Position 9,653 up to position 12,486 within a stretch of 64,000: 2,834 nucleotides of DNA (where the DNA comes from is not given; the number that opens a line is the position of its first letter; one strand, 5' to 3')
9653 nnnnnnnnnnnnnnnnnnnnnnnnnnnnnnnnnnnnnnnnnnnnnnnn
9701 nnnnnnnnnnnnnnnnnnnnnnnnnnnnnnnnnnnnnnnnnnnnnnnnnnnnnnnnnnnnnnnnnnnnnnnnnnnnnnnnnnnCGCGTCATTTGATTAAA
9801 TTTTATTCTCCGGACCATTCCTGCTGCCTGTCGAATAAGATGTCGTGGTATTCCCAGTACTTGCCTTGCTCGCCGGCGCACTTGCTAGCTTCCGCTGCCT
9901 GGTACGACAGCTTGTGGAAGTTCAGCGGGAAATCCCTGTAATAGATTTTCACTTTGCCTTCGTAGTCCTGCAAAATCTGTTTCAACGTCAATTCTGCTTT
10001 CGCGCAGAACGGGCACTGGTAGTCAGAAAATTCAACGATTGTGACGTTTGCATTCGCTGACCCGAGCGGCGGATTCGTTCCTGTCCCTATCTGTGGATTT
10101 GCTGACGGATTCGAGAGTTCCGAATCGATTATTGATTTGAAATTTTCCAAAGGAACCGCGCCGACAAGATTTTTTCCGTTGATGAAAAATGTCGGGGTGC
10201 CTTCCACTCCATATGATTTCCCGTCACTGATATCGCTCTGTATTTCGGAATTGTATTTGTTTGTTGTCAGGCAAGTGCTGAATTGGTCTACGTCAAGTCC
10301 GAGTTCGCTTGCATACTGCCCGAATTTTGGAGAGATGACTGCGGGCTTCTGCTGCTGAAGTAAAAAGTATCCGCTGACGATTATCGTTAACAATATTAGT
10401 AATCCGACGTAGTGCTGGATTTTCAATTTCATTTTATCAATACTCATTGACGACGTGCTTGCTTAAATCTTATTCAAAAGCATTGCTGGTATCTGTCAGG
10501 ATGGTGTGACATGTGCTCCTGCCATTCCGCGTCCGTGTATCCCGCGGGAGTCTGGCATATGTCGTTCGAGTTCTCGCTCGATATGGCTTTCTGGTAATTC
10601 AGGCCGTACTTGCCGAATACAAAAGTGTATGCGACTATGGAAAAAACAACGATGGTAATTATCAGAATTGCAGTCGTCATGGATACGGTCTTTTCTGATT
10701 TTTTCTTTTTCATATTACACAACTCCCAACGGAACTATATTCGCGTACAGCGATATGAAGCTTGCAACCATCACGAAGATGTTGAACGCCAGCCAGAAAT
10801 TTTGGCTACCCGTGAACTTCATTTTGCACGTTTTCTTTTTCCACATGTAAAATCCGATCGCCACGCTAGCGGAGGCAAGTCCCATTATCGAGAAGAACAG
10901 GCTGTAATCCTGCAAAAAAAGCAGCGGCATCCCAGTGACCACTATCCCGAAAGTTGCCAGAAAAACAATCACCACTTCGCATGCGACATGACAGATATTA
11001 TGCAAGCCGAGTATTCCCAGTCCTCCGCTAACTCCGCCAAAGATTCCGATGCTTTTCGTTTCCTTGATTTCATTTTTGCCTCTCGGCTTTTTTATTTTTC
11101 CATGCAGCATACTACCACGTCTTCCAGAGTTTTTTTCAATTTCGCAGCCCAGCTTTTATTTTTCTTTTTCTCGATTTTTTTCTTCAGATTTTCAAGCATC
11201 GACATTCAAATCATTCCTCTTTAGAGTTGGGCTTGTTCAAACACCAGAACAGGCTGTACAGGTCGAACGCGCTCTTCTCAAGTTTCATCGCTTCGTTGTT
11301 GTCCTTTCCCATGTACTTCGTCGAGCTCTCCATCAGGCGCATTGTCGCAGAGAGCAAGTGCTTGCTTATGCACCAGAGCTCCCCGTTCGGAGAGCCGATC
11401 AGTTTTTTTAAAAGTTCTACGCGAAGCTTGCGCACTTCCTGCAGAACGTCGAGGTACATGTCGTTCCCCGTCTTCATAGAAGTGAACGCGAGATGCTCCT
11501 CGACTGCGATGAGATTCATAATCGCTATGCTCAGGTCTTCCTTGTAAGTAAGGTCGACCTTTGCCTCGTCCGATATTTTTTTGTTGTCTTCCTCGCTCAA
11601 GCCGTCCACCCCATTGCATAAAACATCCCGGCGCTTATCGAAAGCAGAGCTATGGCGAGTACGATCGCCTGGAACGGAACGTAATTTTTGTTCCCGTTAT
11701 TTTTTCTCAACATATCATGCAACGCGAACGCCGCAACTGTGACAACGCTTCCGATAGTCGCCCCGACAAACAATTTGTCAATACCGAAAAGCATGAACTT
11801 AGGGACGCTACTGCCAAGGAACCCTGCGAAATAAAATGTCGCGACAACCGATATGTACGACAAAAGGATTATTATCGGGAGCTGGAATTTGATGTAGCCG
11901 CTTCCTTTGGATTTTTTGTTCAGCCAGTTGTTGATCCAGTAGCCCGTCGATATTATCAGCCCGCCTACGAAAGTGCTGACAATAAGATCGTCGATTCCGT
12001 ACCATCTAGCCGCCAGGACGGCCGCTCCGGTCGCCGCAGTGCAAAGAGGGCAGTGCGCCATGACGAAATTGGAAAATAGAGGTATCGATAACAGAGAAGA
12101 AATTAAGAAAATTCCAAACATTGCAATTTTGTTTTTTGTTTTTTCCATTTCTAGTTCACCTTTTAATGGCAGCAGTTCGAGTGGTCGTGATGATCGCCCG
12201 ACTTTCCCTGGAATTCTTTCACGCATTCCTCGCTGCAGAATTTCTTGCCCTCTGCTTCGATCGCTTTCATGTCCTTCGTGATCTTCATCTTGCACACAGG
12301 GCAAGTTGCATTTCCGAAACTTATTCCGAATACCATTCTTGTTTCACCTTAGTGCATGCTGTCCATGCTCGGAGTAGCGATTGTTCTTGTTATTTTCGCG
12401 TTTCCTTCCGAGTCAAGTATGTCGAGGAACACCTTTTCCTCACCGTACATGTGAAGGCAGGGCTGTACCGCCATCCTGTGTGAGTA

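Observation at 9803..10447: DsbA-like oxidoreductase that appears circularly permuted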

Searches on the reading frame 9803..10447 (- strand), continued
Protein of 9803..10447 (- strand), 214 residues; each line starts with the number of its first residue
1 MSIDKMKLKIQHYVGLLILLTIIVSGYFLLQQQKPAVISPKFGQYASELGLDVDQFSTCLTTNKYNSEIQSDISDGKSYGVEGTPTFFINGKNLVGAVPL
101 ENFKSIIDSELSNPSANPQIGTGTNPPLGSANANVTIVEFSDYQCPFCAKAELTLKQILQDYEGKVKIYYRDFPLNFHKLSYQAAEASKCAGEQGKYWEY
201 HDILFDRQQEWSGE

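Call 67: find_homologous_proteins(query=P0091, max_evalue=1e-30)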
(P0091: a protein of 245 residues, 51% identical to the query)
Query P0091 (245 aa): 5679 proteins with E <= 1e-30 among 8000 candidates; the best 120 are listed.
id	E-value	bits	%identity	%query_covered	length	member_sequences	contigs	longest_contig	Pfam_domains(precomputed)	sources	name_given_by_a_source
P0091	6.4e-159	545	100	100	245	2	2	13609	PF13098.14,PF01323.27,PF13462.13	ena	-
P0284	1.5e-132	459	86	100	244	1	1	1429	PF13098.14,PF01323.27,PF13462.13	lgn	-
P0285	1.2e-128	446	80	100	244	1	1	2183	PF13098.14,PF01323.27,PF13462.13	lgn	-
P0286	1.1e-127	443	79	100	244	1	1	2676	PF13098.14,PF01323.27,PF13462.13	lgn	-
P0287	2.6e-127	441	80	98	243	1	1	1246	PF13098.14,PF01323.27,PF13462.13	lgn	-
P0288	8.3e-125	433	77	100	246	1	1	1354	PF13098.14,PF01323.27,PF13462.13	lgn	-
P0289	5.1e-124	431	78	96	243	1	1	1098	PF13098.14,PF01323.27,PF13462.13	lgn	-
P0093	6.4e-124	430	77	100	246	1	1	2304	PF13098.14,PF01323.27,PF13462.13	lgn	-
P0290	6.8e-124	430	80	100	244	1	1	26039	PF13098.14,PF01323.27,PF13462.13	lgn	-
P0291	1.9e-123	429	78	100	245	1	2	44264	PF13098.14,PF01323.27,PF13462.13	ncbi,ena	-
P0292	3.6e-123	428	77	100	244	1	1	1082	PF13098.14,PF01323.27,PF13462.13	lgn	-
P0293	1.6e-122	426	77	100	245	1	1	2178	PF13098.14,PF01323.27,PF13462.13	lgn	-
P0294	2.5e-122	425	75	100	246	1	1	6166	PF13098.14,PF01323.27,PF13462.13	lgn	-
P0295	8.4e-121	420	76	100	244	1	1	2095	PF13098.14,PF01323.27,PF13462.13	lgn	-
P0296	6.4e-120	417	74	100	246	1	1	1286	PF13098.14,PF01323.27,PF13462.13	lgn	-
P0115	4.9e-119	414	74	100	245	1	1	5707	PF13098.14,PF01323.27,PF13462.13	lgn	-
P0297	8.7e-119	413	77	99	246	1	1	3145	PF13098.14,PF01323.27,PF13462.13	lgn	-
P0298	1.8e-118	412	74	100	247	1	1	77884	PF13098.14,PF01323.27,PF13462.13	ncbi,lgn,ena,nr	ncbi:MAG: DSBA oxidoreductase family protein [Microgenomates group bacterium Gr01-1014_7]|nr:MAG: DS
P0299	2.0e-118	412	74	100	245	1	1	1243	PF13098.14,PF01323.27,PF13462.13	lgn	-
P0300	2.5e-118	412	75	98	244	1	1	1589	PF13098.14,PF01323.27,PF13462.13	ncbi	-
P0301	6.1e-118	411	75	100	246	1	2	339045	PF13098.14,PF01323.27,PF13462.13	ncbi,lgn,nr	ncbi:thioredoxin domain-containing protein [Candidatus Daviesbacteria bacterium]|nr:thioredoxin doma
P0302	6.6e-118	411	72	100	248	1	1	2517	PF13098.14,PF01323.27,PF13462.13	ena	-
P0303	1.2e-117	410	73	100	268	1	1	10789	PF13098.14,PF01323.27,PF13462.13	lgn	-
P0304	4.3e-117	408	72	100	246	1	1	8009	PF13098.14,PF01323.27,PF13462.13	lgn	-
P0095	5.0e-117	408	75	98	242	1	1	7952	PF13098.14,PF01323.27,PF13462.13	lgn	-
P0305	7.4e-117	407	71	100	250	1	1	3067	PF13098.14,PF01323.27,PF13462.13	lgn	-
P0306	6.0e-116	404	70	100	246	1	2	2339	PF13098.14,PF01323.27,PF13462.13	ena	-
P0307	6.5e-116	404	72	100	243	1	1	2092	PF13098.14,PF01323.27,PF13462.13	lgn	-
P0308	8.0e-116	404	70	100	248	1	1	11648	PF13098.14,PF01323.27,PF13462.13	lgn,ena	-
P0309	8.7e-116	404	74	98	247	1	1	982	PF13098.14,PF01323.27,PF13462.13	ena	-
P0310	9.7e-116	403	76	100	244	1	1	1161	PF13098.14,PF01323.27,PF13462.13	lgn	-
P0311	1.5e-115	403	73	97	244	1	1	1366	PF13098.14,PF01323.27,PF13462.13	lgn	-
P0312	1.6e-115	403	73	100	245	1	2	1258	PF13098.14,PF01323.27,PF13462.13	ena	-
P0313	2.7e-115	402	74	100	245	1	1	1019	PF13098.14,PF01323.27,PF13462.13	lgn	-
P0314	3.2e-115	402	72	100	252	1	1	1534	PF13098.14,PF01323.27,PF13462.13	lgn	-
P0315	3.7e-114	398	74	99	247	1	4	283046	PF13098.14,PF01323.27,PF13462.13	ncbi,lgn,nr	ncbi:thioredoxin domain-containing protein [Candidatus Daviesbacteria bacterium]|nr:thioredoxin doma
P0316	4.0e-114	398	70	100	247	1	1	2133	PF13098.14,PF01323.27,PF13462.13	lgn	-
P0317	1.2e-113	397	74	100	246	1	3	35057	PF13098.14,PF01323.27,PF13462.13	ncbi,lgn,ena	ncbi:MAG: thioredoxin domain-containing protein [Patescibacteria group bacterium]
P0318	1.7e-113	396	73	100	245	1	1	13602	PF13098.14,PF01323.27,PF13462.13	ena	-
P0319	2.0e-113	396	73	100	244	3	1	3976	PF13098.14,PF01323.27,PF13462.13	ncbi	-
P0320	7.6e-113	394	71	100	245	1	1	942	PF13098.14,PF01323.27,PF13462.13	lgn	-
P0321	8.3e-113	394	74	99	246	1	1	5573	PF13098.14,PF01323.27,PF13462.13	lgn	-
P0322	9.8e-113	394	72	99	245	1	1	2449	PF13098.14,PF01323.27,PF13462.13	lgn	-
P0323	1.5e-112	393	73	100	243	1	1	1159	PF13098.14,PF01323.27,PF13462.13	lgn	-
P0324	1.5e-112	393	70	100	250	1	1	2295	PF13098.14,PF01323.27,PF13462.13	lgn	-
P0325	1.6e-112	393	70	100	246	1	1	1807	PF13098.14,PF01323.27,PF13462.13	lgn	-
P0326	1.9e-112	393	73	100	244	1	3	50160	PF13098.14,PF01323.27,PF13462.13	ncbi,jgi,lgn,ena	-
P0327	2.2e-112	393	71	100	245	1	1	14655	PF13098.14,PF01323.27,PF13462.13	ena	-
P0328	2.2e-112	392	74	96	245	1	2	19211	PF13098.14,PF01323.27,PF13462.13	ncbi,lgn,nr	ncbi:thioredoxin domain-containing protein [Candidatus Daviesbacteria bacterium]|nr:thioredoxin doma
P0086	2.5e-112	392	74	98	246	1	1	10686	PF13098.14,PF01323.27,PF13462.13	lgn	-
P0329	3.0e-112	392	71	100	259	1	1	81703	PF13098.14,PF01323.27,PF13462.13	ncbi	-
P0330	3.6e-112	392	73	97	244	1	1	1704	PF13098.14,PF01323.27,PF13462.13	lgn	-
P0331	6.1e-112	391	70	98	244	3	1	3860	PF13098.14,PF01323.27,PF13462.13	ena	-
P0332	1.3e-111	390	70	100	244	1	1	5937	PF13098.14,PF01323.27,PF13462.13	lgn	-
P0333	1.4e-111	390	69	100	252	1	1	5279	PF13098.14,PF01323.27,PF13462.13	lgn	-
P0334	1.5e-111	390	69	100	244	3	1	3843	PF13098.14,PF01323.27,PF13462.13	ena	-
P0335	1.6e-111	390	70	100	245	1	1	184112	PF13098.14,PF01323.27,PF13462.13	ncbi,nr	ncbi:thioredoxin domain-containing protein [Candidatus Microgenomates bacterium]|nr:thioredoxin doma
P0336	1.7e-111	390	69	100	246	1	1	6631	PF13098.14,PF01323.27,PF13462.13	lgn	-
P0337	2.2e-111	389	69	100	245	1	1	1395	PF13098.14,PF01323.27,PF13462.13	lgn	-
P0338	2.5e-111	389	71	100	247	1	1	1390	PF13098.14,PF01323.27,PF13462.13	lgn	-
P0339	2.8e-111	389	70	100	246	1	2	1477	PF13098.14,PF01323.27,PF13462.13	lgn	-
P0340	3.3e-111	389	69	97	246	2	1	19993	PF13098.14,PF01323.27,PF13462.13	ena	-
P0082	5.8e-111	388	70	100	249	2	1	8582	PF13098.14,PF01323.27,PF13462.13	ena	-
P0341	6.5e-111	388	71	99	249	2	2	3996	PF13098.14,PF01323.27,PF13462.13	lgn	-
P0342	7.4e-111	388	71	100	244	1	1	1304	PF13098.14,PF01323.27,PF13462.13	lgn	-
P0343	1.5e-110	386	71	100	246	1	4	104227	PF13098.14,PF01323.27,PF13462.13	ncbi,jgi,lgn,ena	-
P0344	3.0e-110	386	71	96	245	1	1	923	PF13098.14,PF01323.27,PF13462.13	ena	-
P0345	3.0e-110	386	69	100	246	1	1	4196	PF13098.14,PF01323.27,PF13462.13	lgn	-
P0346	3.2e-110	385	69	98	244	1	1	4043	PF13098.14,PF01323.27,PF13462.13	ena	-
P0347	3.2e-110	385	69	100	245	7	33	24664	PF13098.14,PF01323.27,PF13462.13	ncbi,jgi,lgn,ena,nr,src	ncbi:hypothetical protein A3B42_01365 [Candidatus Daviesbacteria bacterium RIFCSPLOWO2_01_FULL_38_10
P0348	3.9e-110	385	71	100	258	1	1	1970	PF13098.14,PF01323.27,PF13462.13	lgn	-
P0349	5.4e-110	385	69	98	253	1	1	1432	PF13098.14,PF01323.27,PF13462.13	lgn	-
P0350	1.0e-109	384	71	99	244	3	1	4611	PF13098.14,PF01323.27,PF13462.13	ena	-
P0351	2.4e-109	383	71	100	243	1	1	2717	PF13098.14,PF01323.27,PF13462.13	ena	-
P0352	2.5e-109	382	70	100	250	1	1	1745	PF13098.14,PF01323.27,PF13462.13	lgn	-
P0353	2.8e-109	382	72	97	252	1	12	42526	PF13098.14,PF01323.27,PF13462.13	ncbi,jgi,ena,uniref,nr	ncbi:hypothetical protein A3B45_00745 [Candidatus Daviesbacteria bacterium RIFCSPLOWO2_01_FULL_39_12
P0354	5.0e-109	382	75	95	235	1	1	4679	PF13098.14,PF01323.27,PF13462.13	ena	-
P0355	5.6e-109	381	71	100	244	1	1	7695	PF13098.14,PF01323.27,PF13462.13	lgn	-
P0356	6.9e-109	381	73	96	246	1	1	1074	PF13098.14,PF01323.27,PF13462.13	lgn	-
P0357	8.2e-109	381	68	100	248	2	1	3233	PF13098.14,PF01323.27,PF13462.13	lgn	-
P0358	1.5e-108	380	66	100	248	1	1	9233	PF13098.14,PF01323.27,PF13462.13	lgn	-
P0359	6.5e-108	378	71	99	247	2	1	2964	PF13098.14,PF01323.27,PF13462.13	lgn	-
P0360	6.6e-108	378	67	100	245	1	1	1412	PF13098.14,PF01323.27,PF13462.13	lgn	-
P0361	6.6e-108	378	69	96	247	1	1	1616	PF13098.14,PF01323.27,PF13462.13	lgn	-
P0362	1.1e-107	377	69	100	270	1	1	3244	PF13098.14,PF01323.27,PF13462.13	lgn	-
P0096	1.2e-107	377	71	94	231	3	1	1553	PF13098.14,PF01323.27,PF13462.13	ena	-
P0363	1.3e-107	377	68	100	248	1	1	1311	PF13098.14,PF01323.27,PF13462.13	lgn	-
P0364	1.3e-107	377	66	100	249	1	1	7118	PF13098.14,PF01323.27,PF13462.13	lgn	-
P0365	2.3e-107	376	69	98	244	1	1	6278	PF13098.14,PF01323.27,PF13462.13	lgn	-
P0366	2.7e-107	376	67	100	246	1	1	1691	PF13098.14,PF01323.27,PF13462.13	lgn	-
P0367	3.9e-107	375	68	97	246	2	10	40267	PF13098.14,PF01323.27,PF13462.13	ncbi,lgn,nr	ncbi:thioredoxin domain-containing protein [Candidatus Daviesbacteria bacterium]|nr:thioredoxin doma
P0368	3.9e-107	375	66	99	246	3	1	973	PF13098.14,PF01323.27,PF13462.13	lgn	-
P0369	5.2e-107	375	70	99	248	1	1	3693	PF13098.14,PF01323.27,PF13462.13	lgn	-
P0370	6.3e-107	375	67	100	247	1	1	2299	PF13098.14,PF01323.27,PF13462.13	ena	-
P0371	7.6e-107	374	70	97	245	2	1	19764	PF13098.14,PF01323.27,PF13462.13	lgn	-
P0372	1.1e-106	374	68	99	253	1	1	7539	PF13098.14,PF01323.27,PF13462.13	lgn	-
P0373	1.2e-106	374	70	97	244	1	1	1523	PF13098.14,PF01323.27,PF13462.13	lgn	-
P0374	1.6e-106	373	70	95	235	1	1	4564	PF13098.14,PF01323.27,PF13462.13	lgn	-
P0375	2.8e-106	373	70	99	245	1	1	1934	PF13098.14,PF01323.27,PF13462.13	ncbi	-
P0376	3.5e-106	372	69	100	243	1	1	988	PF13098.14,PF01323.27,PF13462.13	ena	-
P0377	5.2e-106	372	69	100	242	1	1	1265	PF13098.14,PF01323.27,PF13462.13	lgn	-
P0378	5.6e-106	372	72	98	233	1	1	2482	PF13098.14,PF01323.27,PF13462.13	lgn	-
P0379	1.5e-105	370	73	92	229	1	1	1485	PF13098.14,PF01323.27,PF13462.13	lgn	-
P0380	1.7e-105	370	67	100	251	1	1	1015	PF13098.14,PF01323.27,PF13462.13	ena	-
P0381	8.8e-105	368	66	100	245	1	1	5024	PF13098.14,PF01323.27,PF13462.13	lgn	-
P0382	8.9e-105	368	68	99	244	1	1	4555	PF13098.14,PF01323.27,PF13462.13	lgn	-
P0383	9.2e-105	368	65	100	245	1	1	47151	PF13098.14,PF01323.27,PF13462.13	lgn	-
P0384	1.3e-104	367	72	95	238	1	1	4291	PF13098.14,PF01323.27,PF13462.13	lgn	-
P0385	1.7e-104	367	70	95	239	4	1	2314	PF13098.14,PF01323.27,PF13462.13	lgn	-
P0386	1.7e-104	367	67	98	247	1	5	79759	PF13098.14,PF01323.27,PF13462.13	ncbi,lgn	-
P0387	3.6e-104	366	66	100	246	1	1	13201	PF13098.14,PF01323.27,PF13462.13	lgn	-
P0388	3.7e-104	366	69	96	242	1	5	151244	PF13098.14,PF01323.27,PF13462.13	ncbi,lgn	-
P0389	1.0e-103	364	67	99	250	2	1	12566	PF13098.14,PF01323.27,PF13462.13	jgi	jgi:protein-disulfide isomerase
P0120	1.1e-103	364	65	100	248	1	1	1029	PF13098.14,PF01323.27,PF13462.13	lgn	-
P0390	2.2e-103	363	67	96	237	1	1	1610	PF13098.14,PF01323.27,PF13462.13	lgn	-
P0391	2.3e-103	363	51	74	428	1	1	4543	PF13098.14,PF01323.27,PF13462.13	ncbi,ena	-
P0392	2.9e-103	363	66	96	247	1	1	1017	PF13098.14,PF01323.27,PF13462.13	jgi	jgi:protein-disulfide isomerase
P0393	4.8e-103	362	66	99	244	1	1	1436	PF13098.14,PF01323.27,PF13462.13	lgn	-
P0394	2.0e-102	360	64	100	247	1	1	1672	PF13098.14,PF01323.27,PF13462.13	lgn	-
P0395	5.9e-102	358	65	100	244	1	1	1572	PF13098.14,PF01323.27,PF13462.13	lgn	-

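Call 71: predict_structure(alignment_id=A2)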
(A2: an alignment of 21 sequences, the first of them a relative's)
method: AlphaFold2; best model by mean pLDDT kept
length: 245 residues; sequences in the alignment: 21
mean_pLDDT: 85.1   pTM: 0.74
mean pLDDT of the five models: 85.1, 84.3, 84.2, 83.9, 83.1
residues with pLDDT >= 90: 178; 70-90: 16; 50-70: 19; < 50: 32
segments of 3 or more residues with pLDDT < 50: 1-10, 29-48
pLDDT, mean of each block of 10 residues (from residue 1): 39 60 59 38 44 73 97 98 98 97 94 96 94 95 90 95 97 94 95 98 96 96 98 98 94
secondary structure, 60 per line:
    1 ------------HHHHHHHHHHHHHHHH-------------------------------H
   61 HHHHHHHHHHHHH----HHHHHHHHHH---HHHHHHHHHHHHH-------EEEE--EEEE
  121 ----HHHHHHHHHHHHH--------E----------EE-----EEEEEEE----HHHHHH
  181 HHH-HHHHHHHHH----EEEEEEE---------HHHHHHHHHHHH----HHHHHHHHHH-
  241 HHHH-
elements in order: H13-28 H60-73 H78-87 H91-103 E111-114 E117-120 H125-137 E164-170 H175-183 H185-193 E198-204 H214-225 H230-239 H241-244

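Call 74: find_encoding_contigs(protein=P0301, flank=5000, max_places=1)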
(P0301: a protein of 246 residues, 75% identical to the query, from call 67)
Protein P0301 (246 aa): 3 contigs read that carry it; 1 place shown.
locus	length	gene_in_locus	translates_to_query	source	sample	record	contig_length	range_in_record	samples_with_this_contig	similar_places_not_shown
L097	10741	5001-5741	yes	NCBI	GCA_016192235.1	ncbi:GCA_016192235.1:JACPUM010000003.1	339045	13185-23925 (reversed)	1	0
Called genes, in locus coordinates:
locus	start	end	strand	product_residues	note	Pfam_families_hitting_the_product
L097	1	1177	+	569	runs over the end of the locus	PF04675:DNA_ligase_A_N, PF09414:RNA_ligase (faint), PF01068:DNA_ligase_A_M, PF04679:DNA_ligase_A_C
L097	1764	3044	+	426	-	PF27218:MJ0043_C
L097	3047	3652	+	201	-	PF00156:Pribosyltran, PF14681:UPRTase (weak)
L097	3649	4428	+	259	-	PF00459:Inositol_P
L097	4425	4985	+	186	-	PF01195:Pept_tRNA_hydro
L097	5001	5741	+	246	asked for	PF13462:Thioredoxin_4, PF01323:DSBA, PF13098:Thioredoxin_2 (faint), PF13462:Thioredoxin_4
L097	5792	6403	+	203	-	PF11303:DUF3105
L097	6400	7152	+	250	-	PF02535:Zip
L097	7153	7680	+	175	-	PF00293:NUDIX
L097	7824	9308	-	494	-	PF00293:NUDIX, PF22700:MVD-like_N, PF00288:GHMP_kinases_N, PF18376:MDD_C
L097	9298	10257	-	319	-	PF00288:GHMP_kinases_N, PF08544:GHMP_kinases_C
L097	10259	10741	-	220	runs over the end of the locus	PF00702:Hydrolase, PF12710:HAD, PF13419:HAD_2, PF13242:Hydrolase_like (weak)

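Call 75: find_encoding_contigs(protein=P0335, flank=5000, max_places=1)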
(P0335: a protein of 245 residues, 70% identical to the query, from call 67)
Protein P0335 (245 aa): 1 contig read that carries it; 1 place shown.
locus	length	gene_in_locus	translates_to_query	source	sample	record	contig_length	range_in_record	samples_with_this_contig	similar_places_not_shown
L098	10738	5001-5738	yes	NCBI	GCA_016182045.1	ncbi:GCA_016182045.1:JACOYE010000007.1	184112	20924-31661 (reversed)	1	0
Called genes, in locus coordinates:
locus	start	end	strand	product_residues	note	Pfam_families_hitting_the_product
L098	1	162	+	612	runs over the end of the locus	PF04675:DNA_ligase_A_N, PF01068:DNA_ligase_A_M, PF04679:DNA_ligase_A_C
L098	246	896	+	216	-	PF05635:23S_rRNA_IVP (weak)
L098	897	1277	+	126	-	PF00903:Glyoxalase, PF18029:Glyoxalase_6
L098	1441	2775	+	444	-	PF27218:MJ0043_C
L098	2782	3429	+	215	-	PF00156:Pribosyltran, PF14681:UPRTase (weak)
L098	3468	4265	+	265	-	PF00459:Inositol_P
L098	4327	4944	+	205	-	PF01195:Pept_tRNA_hydro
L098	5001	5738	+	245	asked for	PF13462:Thioredoxin_4, PF01323:DSBA, PF13098:Thioredoxin_2 (faint), PF13462:Thioredoxin_4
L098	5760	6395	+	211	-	PF11303:DUF3105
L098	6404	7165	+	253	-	PF02535:Zip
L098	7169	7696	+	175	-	PF00293:NUDIX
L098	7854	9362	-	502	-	PF00293:NUDIX, PF22700:MVD-like_N, PF00288:GHMP_kinases_N, PF18376:MDD_C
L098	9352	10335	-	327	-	PF00288:GHMP_kinases_N, PF08544:GHMP_kinases_C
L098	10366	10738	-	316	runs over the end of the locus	PF00288:GHMP_kinases_N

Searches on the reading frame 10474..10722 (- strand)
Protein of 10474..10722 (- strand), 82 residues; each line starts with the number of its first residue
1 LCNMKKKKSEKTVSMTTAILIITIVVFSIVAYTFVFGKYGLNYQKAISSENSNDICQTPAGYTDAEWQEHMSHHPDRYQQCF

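Call 21: search_protein_families(library=pfam, proteins=[window:10474-10722:-], max_evalue=0.1)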
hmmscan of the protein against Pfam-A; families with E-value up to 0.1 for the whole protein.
window:10474-10722:- (82 aa): 3 families
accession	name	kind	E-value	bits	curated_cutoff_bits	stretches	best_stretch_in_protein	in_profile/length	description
PF10322.15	7TM_GPCR_Sru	-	0.02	14.6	26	1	4-43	236-275/305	Serpentine type 7TM GPCR chemoreceptor Sru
PF04906.18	Tweety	-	0.023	13.9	31.8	1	18-77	230-286/431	Tweety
PF06796.16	NapE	-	0.099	12.7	25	0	6-41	6-40/54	Periplasmic nitrate reductase protein NapE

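Call 59: search_protein_families(library=ncbifam, proteins=[window:10474-10713:-], max_evalue=0.01)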
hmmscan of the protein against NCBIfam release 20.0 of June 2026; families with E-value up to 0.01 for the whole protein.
window:10474-10713:- (79 aa): 0 families

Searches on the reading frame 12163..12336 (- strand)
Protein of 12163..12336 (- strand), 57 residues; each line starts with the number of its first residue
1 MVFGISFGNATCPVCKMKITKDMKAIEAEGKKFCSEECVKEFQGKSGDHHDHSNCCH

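Call 21: search_protein_families(library=pfam, proteins=[window:12163-12336:-], max_evalue=0.1)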
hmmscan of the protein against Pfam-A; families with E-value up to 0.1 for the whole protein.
window:12163-12336:- (57 aa): 5 families
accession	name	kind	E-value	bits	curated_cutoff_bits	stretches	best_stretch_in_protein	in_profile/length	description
PF04945.19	YHS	-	0.001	19.5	30.3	1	13-43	4-37/47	YHS domain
PF06467.20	zf-FCS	-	0.0012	19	22.4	1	10-42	5-39/39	MYM-type Zinc finger with FCS sequence motif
PF02069.22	Metallothio_Pro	-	0.005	17.4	33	1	12-55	9-51/51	Prokaryotic metallothionein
PF04570.20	zf-FLZ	-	0.043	13.7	23.4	1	11-39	15-44/54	zinc-finger of the FCS-type, C2-C2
PF14433.11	SUKH-3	-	0.075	13.7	23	1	3-48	92-137/146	SUKH-3 immunity protein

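Call 59: search_protein_families(library=ncbifam, proteins=[window:12163-12336:-], max_evalue=0.01)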
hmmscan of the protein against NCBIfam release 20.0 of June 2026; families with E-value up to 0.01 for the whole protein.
window:12163-12336:- (57 aa): 0 families
